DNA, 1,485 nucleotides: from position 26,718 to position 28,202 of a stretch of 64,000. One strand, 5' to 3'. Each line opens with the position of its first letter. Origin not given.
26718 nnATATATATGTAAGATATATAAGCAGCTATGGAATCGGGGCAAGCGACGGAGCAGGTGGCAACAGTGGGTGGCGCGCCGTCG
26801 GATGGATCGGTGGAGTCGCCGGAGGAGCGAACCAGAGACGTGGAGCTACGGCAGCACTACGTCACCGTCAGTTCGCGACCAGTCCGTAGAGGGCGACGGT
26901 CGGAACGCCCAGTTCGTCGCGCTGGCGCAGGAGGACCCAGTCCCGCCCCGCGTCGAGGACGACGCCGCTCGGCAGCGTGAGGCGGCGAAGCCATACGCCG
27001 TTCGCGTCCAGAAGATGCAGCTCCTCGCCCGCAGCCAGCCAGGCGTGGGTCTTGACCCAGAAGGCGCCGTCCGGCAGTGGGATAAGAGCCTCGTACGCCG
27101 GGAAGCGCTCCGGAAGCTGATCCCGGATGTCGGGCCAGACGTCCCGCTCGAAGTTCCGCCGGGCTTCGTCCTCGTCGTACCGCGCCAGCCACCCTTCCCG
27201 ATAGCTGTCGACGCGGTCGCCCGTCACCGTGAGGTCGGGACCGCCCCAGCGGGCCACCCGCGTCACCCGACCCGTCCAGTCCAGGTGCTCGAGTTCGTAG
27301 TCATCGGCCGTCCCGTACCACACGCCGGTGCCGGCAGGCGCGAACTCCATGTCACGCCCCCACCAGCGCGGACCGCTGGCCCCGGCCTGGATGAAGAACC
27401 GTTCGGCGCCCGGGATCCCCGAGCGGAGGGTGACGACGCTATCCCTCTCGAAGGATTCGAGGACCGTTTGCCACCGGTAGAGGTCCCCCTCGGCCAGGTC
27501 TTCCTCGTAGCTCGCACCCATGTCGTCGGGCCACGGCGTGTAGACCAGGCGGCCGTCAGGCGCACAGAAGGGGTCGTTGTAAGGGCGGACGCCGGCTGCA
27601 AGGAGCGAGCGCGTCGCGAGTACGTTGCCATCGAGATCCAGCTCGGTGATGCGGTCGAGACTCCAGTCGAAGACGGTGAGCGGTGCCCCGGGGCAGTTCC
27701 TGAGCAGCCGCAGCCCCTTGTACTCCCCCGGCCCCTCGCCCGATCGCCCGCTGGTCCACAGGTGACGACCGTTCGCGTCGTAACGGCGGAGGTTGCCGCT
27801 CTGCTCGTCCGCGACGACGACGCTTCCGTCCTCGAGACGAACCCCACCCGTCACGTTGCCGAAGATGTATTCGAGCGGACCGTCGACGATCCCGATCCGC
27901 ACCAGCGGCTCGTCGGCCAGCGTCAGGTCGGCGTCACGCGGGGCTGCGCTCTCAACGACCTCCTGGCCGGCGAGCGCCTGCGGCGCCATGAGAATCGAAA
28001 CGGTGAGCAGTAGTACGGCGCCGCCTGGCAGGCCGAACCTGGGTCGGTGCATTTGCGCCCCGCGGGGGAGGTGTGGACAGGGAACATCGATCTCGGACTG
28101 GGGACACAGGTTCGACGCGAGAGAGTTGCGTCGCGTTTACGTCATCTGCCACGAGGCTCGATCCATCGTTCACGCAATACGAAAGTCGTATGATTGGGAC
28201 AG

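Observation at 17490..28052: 10.5-kb co-directional envelope cluster bracketed by two paralogous NHL 6-bladed beta-propeller genes, with a third, frameshifted copy elsewhere in the window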

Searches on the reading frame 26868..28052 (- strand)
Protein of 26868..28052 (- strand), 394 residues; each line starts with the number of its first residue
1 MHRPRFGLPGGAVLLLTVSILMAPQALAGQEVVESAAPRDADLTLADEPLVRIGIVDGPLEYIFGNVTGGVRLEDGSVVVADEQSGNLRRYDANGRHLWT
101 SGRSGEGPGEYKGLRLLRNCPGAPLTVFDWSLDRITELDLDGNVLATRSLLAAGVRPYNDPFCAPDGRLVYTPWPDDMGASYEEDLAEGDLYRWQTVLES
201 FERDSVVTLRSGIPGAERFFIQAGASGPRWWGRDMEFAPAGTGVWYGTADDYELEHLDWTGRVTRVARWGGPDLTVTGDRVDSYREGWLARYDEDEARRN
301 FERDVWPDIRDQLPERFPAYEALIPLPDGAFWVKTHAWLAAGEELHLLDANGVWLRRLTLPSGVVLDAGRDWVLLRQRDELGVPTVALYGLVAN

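Call 4: search_protein_families(library=pfam, proteins=[window:26868-28052:-], max_evalue=0.01)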
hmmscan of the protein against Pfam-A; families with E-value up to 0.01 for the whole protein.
window:26868-28052:- (394 aa): 0 families

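Call 5: search_protein_families(library=ncbifam, proteins=[window:26868-28052:-], max_evalue=0.01)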
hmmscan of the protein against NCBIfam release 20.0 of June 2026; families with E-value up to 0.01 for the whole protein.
window:26868-28052:- (394 aa): 0 families

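Call 9: find_encoding_contigs(protein=window:26868-28052:-, flank=10000, max_places=6)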
Protein window:26868-28052:- (394 aa): no gene with exactly this product is on record in the collection.

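Call 10: find_homologous_proteins(query=window:26868-28052:-)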
Query window:26868-28052:- (394 aa): 257 proteins with E <= 0.001 among 8000 candidates; the best 120 are listed.
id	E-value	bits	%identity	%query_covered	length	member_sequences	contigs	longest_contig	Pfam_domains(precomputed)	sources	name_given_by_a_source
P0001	8.5e-236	801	89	99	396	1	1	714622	-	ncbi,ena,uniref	ncbi:hypothetical protein [Candidatus Palauibacter sp.]|uniref:hypothetical protein n=1 Tax=Candidat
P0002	7.0e-235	798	89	99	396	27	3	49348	-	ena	-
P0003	7.5e-234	794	87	99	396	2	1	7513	-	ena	-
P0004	8.1e-234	794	88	100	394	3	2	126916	-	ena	-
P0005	3.1e-231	786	86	99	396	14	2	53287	-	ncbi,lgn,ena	-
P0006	7.8e-222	755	84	99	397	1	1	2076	-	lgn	-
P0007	2.5e-220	750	84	99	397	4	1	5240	-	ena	-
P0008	9.1e-218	741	83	99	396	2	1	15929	-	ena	-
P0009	1.9e-203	694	79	100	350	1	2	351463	-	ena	-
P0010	4.7e-203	693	78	99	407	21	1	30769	-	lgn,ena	-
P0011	8.4e-203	692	78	99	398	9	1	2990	-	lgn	-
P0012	3.5e-202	690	81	95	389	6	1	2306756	-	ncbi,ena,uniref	ncbi:hypothetical protein [Candidatus Palauibacter sp.]|uniref:hypothetical protein n=1 Tax=Candidat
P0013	1.3e-201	688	77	100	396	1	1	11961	-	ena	-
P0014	1.6e-198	678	78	99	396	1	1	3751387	-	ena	-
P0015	3.8e-198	677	78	96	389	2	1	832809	-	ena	-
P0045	1.8e-156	540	65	93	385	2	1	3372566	-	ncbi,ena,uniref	ncbi:hypothetical protein [Candidatus Palauibacter sp.]|uniref:hypothetical protein n=1 Tax=Candidat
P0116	2.2e-139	483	58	97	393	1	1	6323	PF17170.11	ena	-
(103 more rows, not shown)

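Call 11: find_encoding_contigs(protein=P0001, flank=10000, max_places=3)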
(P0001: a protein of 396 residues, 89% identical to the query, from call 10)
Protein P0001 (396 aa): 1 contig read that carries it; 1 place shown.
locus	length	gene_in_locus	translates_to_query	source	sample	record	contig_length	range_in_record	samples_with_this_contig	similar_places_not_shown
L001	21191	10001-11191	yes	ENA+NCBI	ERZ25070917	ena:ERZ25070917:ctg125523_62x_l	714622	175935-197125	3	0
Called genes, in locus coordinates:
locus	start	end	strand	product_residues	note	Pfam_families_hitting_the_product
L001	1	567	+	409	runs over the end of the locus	PF00528:BPD_transp_1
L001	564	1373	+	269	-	PF00528:BPD_transp_1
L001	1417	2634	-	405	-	PF00144:Beta-lactamase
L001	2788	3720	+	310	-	PF01063:Aminotran_4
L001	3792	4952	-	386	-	PF07995:GSDH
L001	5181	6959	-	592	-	PF00939:Na_sulph_symp (weak), PF03600:CitMHS, PF02080:TrkA_C, PF00939:Na_sulph_symp, PF03600:CitMHS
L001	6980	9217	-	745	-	PF26550:Tricorn_2nd (faint), PF02897:Peptidase_S9_N (faint), PF00930:DPPIV_N (faint), PF07676:PD40 (weak), PF26549:Tricorn_N, PF20434:BD-FAE, PF00326:Peptidase_S9, PF01738:DLH (weak), +1 more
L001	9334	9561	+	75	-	PF04014:MazE_antitoxin (weak)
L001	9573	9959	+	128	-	PF02661:Fic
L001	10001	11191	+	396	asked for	-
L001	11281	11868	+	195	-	PF04542:Sigma70_r2, PF08281:Sigma70_r4_2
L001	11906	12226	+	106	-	-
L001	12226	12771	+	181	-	-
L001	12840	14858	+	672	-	PF00578:AhpC-TSA, PF08534:Redoxin, PF00085:Thioredoxin (weak)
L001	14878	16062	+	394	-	-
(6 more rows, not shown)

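Call 12: find_encoding_contigs(protein=P0012, flank=10000, max_places=3)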
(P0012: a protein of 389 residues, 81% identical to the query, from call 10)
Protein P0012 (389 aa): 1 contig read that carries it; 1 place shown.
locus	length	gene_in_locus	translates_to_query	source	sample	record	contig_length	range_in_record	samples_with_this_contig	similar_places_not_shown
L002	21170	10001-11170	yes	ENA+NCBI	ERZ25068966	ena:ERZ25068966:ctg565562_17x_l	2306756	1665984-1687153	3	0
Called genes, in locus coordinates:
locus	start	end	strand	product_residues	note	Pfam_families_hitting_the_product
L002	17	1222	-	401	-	PF00144:Beta-lactamase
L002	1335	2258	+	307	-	PF01063:Aminotran_4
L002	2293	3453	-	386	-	PF07995:GSDH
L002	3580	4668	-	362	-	-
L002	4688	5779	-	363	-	-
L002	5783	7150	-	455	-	PF26549:Tricorn_N (weak), PF20434:BD-FAE, PF00326:Peptidase_S9, PF01738:DLH (weak)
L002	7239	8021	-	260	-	PF00930:DPPIV_N (weak), PF07676:PD40 (weak), PF26550:Tricorn_2nd (weak), PF26549:Tricorn_N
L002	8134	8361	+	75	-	PF04014:MazE_antitoxin (weak)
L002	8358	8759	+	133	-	PF02661:Fic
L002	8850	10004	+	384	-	-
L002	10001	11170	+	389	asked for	-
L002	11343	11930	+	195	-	PF04542:Sigma70_r2, PF08281:Sigma70_r4_2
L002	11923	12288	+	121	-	-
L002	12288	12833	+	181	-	-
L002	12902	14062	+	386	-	-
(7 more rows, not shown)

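Call 16: find_encoding_contigs(protein=P0045, flank=10000, max_places=3)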
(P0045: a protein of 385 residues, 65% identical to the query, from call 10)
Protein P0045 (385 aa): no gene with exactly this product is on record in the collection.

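Call 17: find_related_loci(query=A1, collection=genome_contigs, flank=10000)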
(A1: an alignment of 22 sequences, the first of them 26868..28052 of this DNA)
Query A1 (394 aa) in genome_contigs; peptide patterns used: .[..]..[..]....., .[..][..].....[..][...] (x = any residue, [..] = any of these).
598 stretches matched a pattern (row limit reached: there are more); 347 encode a relative of the query (tblastn E <= 1e-3); the best 80 are kept; 79 distinct loci.
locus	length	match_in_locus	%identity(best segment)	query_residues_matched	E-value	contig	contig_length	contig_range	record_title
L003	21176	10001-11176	89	1-392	0e+0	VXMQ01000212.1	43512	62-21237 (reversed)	MAG: Candidatus Palauibacter denitrificans isolate SB0661_bin_40 NODE_921_length_43512_cov_59.896426, whole genome shotg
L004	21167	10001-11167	90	1-389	0e+0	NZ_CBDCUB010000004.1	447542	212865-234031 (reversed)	MAG: Candidatus Palauibacter sp. isolate cc05a73e-5b7f-4338-bfa9-6e459683daed contig_4, whole genome shotgun sequence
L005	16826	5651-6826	86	1-392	0e+0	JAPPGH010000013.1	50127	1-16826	MAG: Candidatus Palauibacter rhopaloidicola isolate RHO1_bin_50 NODE_1468_length_50127_cov_432.982305, whole genome shot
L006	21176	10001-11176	87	1-392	0e+0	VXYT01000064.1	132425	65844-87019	MAG: Candidatus Palauibacter ramosifaciens isolate SB0670_bin_18 NODE_89_length_132425_cov_24.509292, whole genome shotg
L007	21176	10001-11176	83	1-392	0e+0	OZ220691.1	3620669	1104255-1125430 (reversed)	MAG: Gemmatimonadota bacterium isolate 1766b9ea-3269-4cc1-97f5-695b05480569 genome assembly, chromosome: 1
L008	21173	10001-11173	78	1-391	0e+0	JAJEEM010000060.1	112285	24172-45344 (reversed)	MAG: Gemmatimonadetes bacterium isolate p16x34bins.34 k141_358125, whole genome shotgun sequence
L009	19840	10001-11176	73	1-392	2e-178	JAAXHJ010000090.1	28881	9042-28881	MAG: Candidatus Palauibacter poriticola isolate Plut_88886 unfiltered_Plut_88886_genomic_contig_354157, whole genome sho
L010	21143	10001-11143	71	10-392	2e-173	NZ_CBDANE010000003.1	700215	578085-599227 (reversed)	MAG: Candidatus Palauibacter sp. isolate 86f7a3db-c590-4dc5-8cab-a69d54639cc7 contig_3, whole genome shotgun sequence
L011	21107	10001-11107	66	23-394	2e-155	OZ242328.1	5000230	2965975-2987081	MAG: Longimicrobiales bacterium isolate 0ef71ae0-4384-4122-aa05-a38a78c2d7b0 genome assembly, chromosome: 1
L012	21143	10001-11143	63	16-394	2e-151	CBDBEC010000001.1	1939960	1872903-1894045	MAG: Longimicrobiales bacterium isolate bda4050e-511f-4aaa-a039-d0144e0c49ad genome assembly, contig: contig_1, whole ge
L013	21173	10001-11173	64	3-392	9e-151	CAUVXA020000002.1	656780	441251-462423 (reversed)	MAG: Longimicrobiales bacterium isolate 5552ac82-0b67-4889-8bd1-75c19decb49e genome assembly, contig: contig_2, whole ge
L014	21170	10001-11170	62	1-393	5e-149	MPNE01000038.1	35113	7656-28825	MAG: Gemmatimonadetes bacterium bin94 NODE_1903_length_35113_cov_17.3363_ID_3805, whole genome shotgun sequence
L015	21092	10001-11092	65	30-392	2e-148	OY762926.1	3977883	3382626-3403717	MAG: Gemmatimonadota bacterium isolate 6e3ee631-f785-49ea-85f7-2f24cfa146af genome assembly, chromosome: 1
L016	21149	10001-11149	61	13-394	1e-146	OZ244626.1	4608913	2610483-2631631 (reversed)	MAG: Rhodothermales bacterium isolate 21a8fb21-8f5d-45c2-8fc6-499dcaec216c genome assembly, chromosome: 1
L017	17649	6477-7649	88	1-391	0e+0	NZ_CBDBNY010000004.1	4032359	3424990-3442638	MAG: Candidatus Palauibacter sp. isolate 9c20def5-05d6-4f68-ae38-90b01f08d4a3 contig_3, whole genome shotgun sequence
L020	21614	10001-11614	65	26-389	2e-143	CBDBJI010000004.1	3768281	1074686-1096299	MAG: Longimicrobiales bacterium isolate b06c9096-2b28-437e-9fc3-f06bf2306a16 genome assembly, contig: contig_4, whole ge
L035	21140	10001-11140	58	13-392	3e-133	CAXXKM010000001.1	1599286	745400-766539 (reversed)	MAG: Longimicrobiales bacterium isolate 66c0fc7b-e3b3-44f4-8b1e-17cf0e7a764f genome assembly, contig: contig_1, whole ge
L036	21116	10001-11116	57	23-392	2e-132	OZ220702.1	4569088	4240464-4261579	MAG: Longimicrobiales bacterium isolate 5c038fdb-8e0b-4cbd-9550-43be1afc0bbf genome assembly, chromosome: 1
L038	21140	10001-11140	57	13-392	1e-131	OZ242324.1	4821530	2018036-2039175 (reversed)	MAG: Longimicrobiales bacterium isolate 07de4c10-1fa3-4f23-aeab-92fd89ad4539 genome assembly, chromosome: 1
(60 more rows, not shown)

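Call 22: predict_structure(alignment_id=A1)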
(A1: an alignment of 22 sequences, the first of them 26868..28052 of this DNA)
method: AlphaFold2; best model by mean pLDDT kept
length: 394 residues; sequences in the alignment: 22
mean_pLDDT: 79.8   pTM: 0.80
mean pLDDT of the five models: 79.8, 79.2, 78.8, 77.6, 75.1
residues with pLDDT >= 90: 141; 70-90: 168; 50-70: 44; < 50: 41
segments of 3 or more residues with pLDDT < 50: 1-27, 104-109, 223-228
pLDDT, mean of each block of 10 residues (from residue 1): 38 36 44 74 91 71 79 93 85 91 54 77 87 88 89 85 91 71 65 82 90 75 48 79 91 94 93 86 85 88 89 82 91 80 85 90 89 91 90 89
secondary structure, 60 per line:
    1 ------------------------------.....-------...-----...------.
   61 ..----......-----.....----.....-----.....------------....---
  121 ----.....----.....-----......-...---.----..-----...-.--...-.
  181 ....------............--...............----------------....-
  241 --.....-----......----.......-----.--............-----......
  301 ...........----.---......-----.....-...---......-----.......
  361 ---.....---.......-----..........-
elements in order: E31-35 E43-45 E51-53 E67-72 E78-82 E87-91 E97-101 E114-117 E125-129 E134-138 E144-149 E169-171 H180-184 E191-202 E205-219 E236-239 E243-247 E253-258 E263-269 H278-289 H295-311 E320-325 E331-335 E343-348 E354-360 E364-368 E372-378 E384-393

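Call 27: fold_search(model_id=the predicted structure, library=pdb)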
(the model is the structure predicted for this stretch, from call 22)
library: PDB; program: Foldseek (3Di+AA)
matches with E <= 10: 1148; with E <= 0.001: 251
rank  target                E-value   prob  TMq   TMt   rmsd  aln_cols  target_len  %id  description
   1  4raa                  1.5e-11  1.00  0.49  0.53   7.8       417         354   13  Crystal structure of a Putative exported protein (BF0058) from Bacteroides fragilis NCTC 9343 at 2.60 A resolution (released 2014-10-15)
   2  1q7f_B                4.1e-10  1.00  0.47  0.63   7.7       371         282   11  Brain Tumor NHL domain (released 2003-10-21)
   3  6d69                  5.4e-10  1.00  0.45  0.57   8.3       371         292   14  Crystal Structure of the NHL Repeat Region of D. melanogaster Thin (released 2019-04-24)
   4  6xg7                  1.8e-09  1.00  0.45  0.58   7.7       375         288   17  1.3 A Resolution Structure of the of the NHL Repeat Region of D. melanogaster Thin (released 2020-12-16)
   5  8j72_B                3.2e-09  1.00  0.43  0.58   8.0       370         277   12  Crystal structure of mammalian Trim71 in complex with lncRNA Trincr1 (released 2024-03-06)
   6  7b2r_A                4.7e-09  1.00  0.46  0.61   7.3       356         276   11  Crystal structure of NHL domain of TRIM2 (released 2021-01-13)
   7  4zlr_B                7.3e-09  1.00  0.47  0.63   8.2       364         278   11  Structure of the Brat-NHL domain bound to consensus RNA motif (released 2015-11-11)
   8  1q7f_A                9.2e-09  1.00  0.48  0.64   6.6       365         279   12  Brain Tumor NHL domain (released 2003-10-21)
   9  8j72_A                1.0e-08  1.00  0.42  0.57   8.1       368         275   12  Crystal structure of mammalian Trim71 in complex with lncRNA Trincr1 (released 2024-03-06)
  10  7qrx_A                1.1e-08  1.00  0.44  0.59   7.9       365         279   13  Crystal structure of NHL domain of TRIM71 (released 2022-05-04)
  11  8suc                  1.5e-08  1.00  0.46  0.61   7.9       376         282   13  NHL-2 NHL domain (released 2024-05-08)
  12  6fpt_A                1.6e-08  1.00  0.44  0.44   8.0       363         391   13  Crystal structure of Danio rerio Lin41 filamin-NHL domains (released 2018-05-09)
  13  5ex7_A                2.5e-08  1.00  0.49  0.67   7.4       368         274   12  Crystal structure of Brat NHL domain in complex with an 8-nt hunchback mRNA (released 2015-12-09)
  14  7b96_A                2.5e-08  1.00  0.44  0.59   7.7       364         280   10  NHL domain of human TRIM2 (released 2022-01-12)
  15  6fq3_A                3.3e-08  1.00  0.44  0.45   8.0       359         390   13  Crystal structure of Danio rerio Lin41 filamin-NHL domains in complex with lin-29A 5'UTR 13mer RNA (released 2018-05-09)
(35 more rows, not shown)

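Call 76: search_protein_families(library=pfam, proteins=[L011:1721-2995:-, L011:3091-4158:-, L011:7716-8774:+, L011:11126-12370:+, L011:12367-13641:+, L011:16138-17451:+], max_evalue=0.01)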
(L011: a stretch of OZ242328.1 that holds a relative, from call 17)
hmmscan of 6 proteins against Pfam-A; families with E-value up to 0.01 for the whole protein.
L011:1721-2995:- (424 aa): 4 families
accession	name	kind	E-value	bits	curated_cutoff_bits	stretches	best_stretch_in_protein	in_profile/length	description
PF00578.27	AhpC-TSA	-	1.5e-13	51.2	26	1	278-395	6-123/124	AhpC/TSA family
PF08534.16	Redoxin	-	3.5e-10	40.3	26.6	1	278-398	7-133/148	Redoxin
PF13905.12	Thioredoxin_8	-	0.00038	21.2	27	1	297-391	1-92/94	Thioredoxin-like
PF00085.26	Thioredoxin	-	0.0063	16.9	23.5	0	298-351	19-71/103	Thioredoxin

L011:3091-4158:- (355 aa): 2 families
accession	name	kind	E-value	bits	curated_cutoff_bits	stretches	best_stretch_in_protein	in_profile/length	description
PF16288.11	DUF4934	-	8.7e-05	23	27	0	51-97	30-75/102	Domain of unknown function (DUF4934)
PF17170.10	DUF5128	-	0.0022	17.7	22.9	1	52-93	51-91/321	6-bladed beta-propeller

L011:7716-8774:+ (352 aa): 4 families
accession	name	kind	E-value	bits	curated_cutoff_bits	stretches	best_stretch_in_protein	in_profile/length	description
PF00578.27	AhpC-TSA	-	4.6e-19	69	26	1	185-302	2-123/124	AhpC/TSA family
PF08534.16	Redoxin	-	2.1e-10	41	26.6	1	192-307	10-135/148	Redoxin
PF13905.12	Thioredoxin_8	-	1.1e-06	29.3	27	1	208-298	1-92/94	Thioredoxin-like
PF00085.26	Thioredoxin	-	3e-05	24.4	23.5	1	209-256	19-65/103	Thioredoxin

L011:11126-12370:+ (414 aa): 0 families

L011:12367-13641:+ (424 aa): 1 family
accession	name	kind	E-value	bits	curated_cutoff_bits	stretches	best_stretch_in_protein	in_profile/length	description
PF17170.10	DUF5128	-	2.7e-08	33.8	22.9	1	121-200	46-127/321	6-bladed beta-propeller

L011:16138-17451:+ (437 aa): 1 family
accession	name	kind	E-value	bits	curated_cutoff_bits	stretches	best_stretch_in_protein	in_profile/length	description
PF17170.10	DUF5128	-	2.1e-07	30.9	22.9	1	108-145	54-91/321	6-bladed beta-propeller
